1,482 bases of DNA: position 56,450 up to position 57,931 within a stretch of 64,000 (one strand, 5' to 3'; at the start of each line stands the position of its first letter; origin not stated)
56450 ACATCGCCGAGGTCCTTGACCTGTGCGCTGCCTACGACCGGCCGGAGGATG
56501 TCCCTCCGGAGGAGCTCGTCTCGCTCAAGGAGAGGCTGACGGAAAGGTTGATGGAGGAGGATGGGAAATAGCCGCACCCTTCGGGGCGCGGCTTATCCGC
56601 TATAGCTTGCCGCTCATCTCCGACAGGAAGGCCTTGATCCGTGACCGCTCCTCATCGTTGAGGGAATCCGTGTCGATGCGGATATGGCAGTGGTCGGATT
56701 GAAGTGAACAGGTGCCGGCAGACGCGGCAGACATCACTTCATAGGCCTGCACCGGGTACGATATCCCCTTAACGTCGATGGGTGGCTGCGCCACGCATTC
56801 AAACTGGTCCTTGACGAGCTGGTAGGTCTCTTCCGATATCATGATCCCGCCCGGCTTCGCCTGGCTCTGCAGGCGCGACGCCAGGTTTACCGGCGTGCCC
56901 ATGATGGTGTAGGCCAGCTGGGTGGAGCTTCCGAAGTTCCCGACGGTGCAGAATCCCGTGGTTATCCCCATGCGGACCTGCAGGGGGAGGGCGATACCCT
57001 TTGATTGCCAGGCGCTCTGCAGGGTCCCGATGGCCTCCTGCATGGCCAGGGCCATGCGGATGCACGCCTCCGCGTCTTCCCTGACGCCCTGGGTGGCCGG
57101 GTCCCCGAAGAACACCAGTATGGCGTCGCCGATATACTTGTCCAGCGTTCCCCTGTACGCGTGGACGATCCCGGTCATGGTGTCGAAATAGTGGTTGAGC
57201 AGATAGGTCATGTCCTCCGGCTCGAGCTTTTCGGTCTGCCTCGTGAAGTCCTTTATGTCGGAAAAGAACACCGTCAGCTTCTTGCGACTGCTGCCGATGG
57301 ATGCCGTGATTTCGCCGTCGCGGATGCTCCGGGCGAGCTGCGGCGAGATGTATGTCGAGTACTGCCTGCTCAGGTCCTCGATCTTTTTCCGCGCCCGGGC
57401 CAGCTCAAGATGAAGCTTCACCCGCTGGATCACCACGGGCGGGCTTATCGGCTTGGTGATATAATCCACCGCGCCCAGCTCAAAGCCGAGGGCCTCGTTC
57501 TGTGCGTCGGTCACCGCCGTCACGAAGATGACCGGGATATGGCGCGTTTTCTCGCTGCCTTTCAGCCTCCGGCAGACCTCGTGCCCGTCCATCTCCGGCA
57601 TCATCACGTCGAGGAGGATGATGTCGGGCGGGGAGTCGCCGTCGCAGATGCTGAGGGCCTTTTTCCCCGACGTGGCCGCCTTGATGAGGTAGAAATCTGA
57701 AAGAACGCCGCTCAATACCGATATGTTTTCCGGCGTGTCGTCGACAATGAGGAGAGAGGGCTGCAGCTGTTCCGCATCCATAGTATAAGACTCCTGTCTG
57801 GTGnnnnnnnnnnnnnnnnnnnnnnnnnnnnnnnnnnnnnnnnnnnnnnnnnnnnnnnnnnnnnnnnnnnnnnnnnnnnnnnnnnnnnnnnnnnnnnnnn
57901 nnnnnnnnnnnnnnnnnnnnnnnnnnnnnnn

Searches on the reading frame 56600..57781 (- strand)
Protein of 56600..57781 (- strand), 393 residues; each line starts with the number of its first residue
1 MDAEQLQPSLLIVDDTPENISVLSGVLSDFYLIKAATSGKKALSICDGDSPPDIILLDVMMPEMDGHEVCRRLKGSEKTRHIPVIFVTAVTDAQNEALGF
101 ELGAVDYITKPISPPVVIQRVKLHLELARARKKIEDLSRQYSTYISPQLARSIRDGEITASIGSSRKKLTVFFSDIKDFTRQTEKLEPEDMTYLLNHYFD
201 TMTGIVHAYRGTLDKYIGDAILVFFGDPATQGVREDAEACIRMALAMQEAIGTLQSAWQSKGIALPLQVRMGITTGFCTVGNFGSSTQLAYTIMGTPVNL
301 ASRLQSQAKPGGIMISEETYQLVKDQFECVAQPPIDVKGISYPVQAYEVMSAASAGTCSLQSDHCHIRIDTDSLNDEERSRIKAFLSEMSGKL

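Call 59: search_protein_families(library=pfam, proteins=[window:56600-57781:-], max_evalue=0.00001)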
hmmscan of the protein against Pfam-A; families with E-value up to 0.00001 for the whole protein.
window:56600-57781:- (393 aa): 2 families
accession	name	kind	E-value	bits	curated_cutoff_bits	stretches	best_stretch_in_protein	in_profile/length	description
PF00211.25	Guanylate_cyc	-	2.3e-30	106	21.9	1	167-344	7-176/183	Adenylate and Guanylate cyclase catalytic domain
PF00072.30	Response_reg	-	1.9e-23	83.2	30.2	1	11-121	2-110/111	Response regulator receiver domain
